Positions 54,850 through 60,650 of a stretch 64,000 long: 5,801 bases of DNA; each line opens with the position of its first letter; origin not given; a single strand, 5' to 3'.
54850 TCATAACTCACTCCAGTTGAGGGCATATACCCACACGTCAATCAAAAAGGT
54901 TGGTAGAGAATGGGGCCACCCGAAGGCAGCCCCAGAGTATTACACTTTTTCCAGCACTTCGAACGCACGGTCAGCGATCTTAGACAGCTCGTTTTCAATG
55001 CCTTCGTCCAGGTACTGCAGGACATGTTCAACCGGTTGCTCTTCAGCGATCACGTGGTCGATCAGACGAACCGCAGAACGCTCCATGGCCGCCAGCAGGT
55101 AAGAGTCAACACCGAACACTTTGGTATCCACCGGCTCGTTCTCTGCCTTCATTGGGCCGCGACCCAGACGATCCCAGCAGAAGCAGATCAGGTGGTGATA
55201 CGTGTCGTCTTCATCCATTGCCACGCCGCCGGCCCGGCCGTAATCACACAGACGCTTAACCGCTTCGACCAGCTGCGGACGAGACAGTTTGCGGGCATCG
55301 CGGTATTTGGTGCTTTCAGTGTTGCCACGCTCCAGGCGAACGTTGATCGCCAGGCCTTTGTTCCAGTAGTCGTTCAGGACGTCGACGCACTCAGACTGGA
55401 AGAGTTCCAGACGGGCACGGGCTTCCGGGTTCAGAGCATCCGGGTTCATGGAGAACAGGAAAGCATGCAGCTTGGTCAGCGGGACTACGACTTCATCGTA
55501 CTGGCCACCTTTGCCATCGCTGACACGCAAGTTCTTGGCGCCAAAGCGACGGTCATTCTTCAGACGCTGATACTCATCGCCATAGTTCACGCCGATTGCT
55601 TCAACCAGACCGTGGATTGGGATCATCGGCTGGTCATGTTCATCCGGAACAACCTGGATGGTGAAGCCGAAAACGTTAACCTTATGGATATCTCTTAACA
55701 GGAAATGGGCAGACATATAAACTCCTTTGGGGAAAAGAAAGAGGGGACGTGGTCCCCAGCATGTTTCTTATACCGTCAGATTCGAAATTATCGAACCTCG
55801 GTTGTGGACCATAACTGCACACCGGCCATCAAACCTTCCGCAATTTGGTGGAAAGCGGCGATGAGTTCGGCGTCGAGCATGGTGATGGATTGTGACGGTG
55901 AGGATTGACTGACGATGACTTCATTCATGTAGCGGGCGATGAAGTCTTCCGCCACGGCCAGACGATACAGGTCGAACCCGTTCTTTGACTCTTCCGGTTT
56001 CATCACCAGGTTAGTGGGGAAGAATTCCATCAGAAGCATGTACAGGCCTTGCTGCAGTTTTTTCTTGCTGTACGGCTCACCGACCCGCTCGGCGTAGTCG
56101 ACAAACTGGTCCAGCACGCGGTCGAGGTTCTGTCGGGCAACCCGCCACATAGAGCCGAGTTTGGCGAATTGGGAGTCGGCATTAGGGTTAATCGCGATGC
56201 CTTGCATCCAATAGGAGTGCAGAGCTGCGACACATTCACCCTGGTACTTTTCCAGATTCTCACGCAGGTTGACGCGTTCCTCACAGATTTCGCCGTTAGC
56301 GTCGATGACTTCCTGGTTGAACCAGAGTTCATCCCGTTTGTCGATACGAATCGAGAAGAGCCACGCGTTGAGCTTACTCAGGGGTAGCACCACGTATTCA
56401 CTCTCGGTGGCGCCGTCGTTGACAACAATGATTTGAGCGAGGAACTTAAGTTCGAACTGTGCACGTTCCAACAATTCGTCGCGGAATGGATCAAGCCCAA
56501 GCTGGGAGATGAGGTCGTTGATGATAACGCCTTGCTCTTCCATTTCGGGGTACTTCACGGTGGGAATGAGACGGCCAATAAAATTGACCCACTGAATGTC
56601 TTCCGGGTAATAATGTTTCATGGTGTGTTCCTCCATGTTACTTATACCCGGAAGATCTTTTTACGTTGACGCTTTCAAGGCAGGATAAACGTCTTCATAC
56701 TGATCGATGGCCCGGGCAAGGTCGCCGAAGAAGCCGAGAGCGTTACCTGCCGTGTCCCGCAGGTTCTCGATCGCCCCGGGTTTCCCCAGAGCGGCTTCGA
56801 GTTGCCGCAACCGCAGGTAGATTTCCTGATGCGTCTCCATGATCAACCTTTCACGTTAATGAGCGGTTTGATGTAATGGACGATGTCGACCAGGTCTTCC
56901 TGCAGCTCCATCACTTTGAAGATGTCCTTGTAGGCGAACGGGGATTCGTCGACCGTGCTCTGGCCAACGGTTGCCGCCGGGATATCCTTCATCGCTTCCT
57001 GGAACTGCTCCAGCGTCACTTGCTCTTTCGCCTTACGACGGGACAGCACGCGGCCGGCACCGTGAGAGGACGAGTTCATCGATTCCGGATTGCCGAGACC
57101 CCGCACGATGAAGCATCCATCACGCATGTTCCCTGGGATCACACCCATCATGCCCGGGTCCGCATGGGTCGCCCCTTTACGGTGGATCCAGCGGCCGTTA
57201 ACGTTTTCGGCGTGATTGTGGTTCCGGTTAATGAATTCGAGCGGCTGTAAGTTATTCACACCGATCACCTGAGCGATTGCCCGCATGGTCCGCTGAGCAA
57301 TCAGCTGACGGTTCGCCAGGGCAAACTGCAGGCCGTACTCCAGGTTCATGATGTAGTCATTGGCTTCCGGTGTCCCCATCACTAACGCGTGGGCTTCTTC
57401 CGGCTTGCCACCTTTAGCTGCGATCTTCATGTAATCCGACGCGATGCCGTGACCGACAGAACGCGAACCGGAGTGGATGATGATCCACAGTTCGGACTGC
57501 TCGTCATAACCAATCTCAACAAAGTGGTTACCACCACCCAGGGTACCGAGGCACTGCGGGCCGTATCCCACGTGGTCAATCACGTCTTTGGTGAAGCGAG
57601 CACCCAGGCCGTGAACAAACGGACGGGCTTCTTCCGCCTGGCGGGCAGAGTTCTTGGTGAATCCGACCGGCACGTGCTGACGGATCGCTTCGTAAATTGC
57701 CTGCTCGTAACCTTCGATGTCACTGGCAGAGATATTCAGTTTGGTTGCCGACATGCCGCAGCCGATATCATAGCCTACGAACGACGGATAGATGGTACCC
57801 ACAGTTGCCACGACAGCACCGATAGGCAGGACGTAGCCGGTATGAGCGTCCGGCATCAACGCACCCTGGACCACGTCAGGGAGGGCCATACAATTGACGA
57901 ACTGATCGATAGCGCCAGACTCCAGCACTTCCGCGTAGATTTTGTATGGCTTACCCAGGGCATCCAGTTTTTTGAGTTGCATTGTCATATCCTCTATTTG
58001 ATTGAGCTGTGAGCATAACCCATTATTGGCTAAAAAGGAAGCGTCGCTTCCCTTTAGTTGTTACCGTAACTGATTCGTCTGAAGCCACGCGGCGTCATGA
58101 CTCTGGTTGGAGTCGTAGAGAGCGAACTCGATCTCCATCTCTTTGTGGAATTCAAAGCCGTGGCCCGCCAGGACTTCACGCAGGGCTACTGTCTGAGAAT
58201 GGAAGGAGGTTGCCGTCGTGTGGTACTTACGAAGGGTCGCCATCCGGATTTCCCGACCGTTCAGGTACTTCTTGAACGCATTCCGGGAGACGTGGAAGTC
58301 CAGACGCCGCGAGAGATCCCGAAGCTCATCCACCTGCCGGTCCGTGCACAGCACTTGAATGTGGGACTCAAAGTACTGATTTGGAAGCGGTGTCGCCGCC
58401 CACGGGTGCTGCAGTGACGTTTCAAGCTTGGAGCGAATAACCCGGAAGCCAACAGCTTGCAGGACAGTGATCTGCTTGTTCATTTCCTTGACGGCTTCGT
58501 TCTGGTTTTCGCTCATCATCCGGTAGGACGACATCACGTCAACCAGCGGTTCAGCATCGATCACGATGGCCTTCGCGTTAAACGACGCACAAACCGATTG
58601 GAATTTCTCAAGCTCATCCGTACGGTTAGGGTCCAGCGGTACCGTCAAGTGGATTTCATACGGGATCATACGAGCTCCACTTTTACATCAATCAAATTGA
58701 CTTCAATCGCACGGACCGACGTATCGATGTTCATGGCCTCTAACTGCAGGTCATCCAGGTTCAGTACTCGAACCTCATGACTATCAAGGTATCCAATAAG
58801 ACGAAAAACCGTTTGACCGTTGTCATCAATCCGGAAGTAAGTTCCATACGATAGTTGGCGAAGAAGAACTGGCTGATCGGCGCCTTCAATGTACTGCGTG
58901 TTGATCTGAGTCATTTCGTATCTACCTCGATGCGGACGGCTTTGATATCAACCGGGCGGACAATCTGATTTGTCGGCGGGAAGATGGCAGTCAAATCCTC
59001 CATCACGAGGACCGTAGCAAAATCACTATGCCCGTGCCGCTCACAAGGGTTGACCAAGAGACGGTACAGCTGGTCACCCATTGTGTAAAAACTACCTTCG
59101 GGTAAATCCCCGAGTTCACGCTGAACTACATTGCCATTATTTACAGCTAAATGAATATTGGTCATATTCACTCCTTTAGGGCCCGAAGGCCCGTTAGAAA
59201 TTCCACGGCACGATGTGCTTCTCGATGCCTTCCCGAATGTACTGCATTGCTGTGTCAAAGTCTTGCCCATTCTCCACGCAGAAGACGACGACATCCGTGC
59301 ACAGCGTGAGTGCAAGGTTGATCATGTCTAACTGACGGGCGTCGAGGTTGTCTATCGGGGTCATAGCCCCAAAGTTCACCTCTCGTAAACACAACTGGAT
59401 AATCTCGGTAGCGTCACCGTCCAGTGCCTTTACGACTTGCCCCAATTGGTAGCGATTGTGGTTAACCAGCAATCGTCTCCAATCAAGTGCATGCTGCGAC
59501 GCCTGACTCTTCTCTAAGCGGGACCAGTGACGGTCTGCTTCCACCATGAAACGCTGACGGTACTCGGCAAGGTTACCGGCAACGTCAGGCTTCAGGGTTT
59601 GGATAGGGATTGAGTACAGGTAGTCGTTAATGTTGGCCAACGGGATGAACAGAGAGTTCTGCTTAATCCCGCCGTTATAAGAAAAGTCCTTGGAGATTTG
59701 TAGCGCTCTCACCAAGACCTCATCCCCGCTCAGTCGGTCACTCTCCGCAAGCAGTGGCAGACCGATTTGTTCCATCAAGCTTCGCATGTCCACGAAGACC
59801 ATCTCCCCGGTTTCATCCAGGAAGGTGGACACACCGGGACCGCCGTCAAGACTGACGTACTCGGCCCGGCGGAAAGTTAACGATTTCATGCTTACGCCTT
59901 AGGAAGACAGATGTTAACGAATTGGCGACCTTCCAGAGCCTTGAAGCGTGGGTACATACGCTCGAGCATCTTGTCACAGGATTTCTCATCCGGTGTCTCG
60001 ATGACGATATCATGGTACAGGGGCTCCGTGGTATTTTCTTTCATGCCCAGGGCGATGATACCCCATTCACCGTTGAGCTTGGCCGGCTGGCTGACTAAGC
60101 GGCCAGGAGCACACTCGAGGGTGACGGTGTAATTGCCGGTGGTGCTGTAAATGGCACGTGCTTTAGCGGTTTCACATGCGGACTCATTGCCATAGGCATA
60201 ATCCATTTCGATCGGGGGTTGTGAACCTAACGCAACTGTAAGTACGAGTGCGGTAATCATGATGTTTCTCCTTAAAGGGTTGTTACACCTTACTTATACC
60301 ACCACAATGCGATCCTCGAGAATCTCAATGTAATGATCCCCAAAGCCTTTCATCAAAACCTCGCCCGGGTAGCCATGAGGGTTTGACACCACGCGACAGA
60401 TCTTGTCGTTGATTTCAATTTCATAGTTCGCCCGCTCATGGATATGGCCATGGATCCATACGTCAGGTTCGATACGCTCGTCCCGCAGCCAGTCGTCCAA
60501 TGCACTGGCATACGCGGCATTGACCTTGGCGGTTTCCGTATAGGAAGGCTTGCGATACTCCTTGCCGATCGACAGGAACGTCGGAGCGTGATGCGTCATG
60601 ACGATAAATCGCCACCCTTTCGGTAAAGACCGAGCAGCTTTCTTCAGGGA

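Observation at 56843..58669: RNA repair cassette: RtcB ligase followed by a 2H phosphoesterase, in a tRNA-rich phage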

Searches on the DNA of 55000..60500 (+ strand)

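Call 5: search_dna_similar(query=window:55000-60500:+, collection=phages, mode=near, max_rows=25)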
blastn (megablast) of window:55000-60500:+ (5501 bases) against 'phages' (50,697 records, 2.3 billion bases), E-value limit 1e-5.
Records with a match: 1; places in all: 1; records where one place covers at least 80% of the query: 0.
Best place of each record, by identity: 60-80% 1.
By first word of the organism name: Salmonella 1.
By host as written in the record: Salmonella enterica subsp. enterica serovar Typhimurium ATCC 14028 1.
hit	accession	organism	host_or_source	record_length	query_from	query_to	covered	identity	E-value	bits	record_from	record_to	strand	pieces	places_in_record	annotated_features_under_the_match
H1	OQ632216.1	Salmonella phage Arash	Salmonella enterica subsp. enterica ...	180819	1843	3043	20%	77.6%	1e-89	666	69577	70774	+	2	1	RNA ligase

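Call 8: get_annotated_region(hit=H1, flank=6000)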
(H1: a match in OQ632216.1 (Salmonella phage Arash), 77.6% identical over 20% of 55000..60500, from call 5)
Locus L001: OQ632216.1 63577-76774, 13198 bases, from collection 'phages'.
description: Salmonella phage Arash, complete genome.
organism: Salmonella phage Arash (NCBI taxid 3038319)
taxonomy: Viruses; Duplodnaviria; Heunggongvirae; Uroviricota; Caudoviricetes
host: Salmonella enterica subsp. enterica serovar Typhimurium ATCC 14028; source: hospital sewage UZ Leuven; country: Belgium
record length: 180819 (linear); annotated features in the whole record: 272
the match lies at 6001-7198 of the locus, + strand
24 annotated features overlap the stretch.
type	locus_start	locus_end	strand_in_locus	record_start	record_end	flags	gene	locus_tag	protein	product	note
CDS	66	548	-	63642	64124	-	-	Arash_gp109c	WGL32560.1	DNA binding protein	-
CDS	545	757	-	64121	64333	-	-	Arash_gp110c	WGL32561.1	hypothetical protein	-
CDS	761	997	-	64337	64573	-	-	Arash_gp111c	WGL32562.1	hypothetical protein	-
CDS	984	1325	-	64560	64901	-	-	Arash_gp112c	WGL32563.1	hypothetical protein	-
CDS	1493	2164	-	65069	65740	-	-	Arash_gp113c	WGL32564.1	hypothetical protein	-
CDS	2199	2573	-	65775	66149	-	-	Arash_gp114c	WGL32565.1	DUF3307 domain-containing protein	-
CDS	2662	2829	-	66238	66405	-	-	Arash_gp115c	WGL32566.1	hypothetical protein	-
CDS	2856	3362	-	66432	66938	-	-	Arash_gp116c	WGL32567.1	hypothetical protein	-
CDS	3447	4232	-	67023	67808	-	-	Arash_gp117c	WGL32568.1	hypothetical protein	-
CDS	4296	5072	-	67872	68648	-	-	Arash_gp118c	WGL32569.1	structural protein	-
CDS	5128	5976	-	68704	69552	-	-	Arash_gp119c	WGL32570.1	hypothetical protein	-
CDS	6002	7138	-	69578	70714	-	-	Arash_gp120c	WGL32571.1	RNA ligase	-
CDS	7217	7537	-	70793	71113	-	-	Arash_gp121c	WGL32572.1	hypothetical protein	-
CDS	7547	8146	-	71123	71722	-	-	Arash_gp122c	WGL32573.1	hypothetical protein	-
CDS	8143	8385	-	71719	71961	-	-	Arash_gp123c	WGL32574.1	hypothetical protein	-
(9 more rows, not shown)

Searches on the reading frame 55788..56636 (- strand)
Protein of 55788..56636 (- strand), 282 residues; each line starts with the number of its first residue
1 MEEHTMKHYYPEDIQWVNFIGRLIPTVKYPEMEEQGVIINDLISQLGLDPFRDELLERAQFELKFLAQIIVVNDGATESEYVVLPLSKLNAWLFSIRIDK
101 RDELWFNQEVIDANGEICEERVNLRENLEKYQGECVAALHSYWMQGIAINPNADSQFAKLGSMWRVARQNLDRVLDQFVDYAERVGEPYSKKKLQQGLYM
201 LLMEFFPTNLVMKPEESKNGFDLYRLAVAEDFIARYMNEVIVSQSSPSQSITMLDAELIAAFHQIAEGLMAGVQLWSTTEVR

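Call 3: search_protein_families(library=pfam, proteins=[window:55788-56636:-], max_evalue=0.1)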
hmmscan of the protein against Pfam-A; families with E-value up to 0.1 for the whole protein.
window:55788-56636:- (282 aa): 1 family
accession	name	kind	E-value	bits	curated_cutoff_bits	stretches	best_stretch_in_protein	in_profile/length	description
PF10547.14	P22_AR_N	-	1.6e-10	41.6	30.7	2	122-148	86-114/115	P22_AR N-terminal domain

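Call 4: search_protein_families(library=phrogs, proteins=[window:55788-56636:-], max_evalue=0.01)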
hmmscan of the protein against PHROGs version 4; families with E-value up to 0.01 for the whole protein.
window:55788-56636:- (282 aa): 1 family
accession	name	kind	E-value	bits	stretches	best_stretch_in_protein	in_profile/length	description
phrog_524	-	transcription regulation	1.7e-12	48.9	1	66-162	59-136/317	anti-repressor Ant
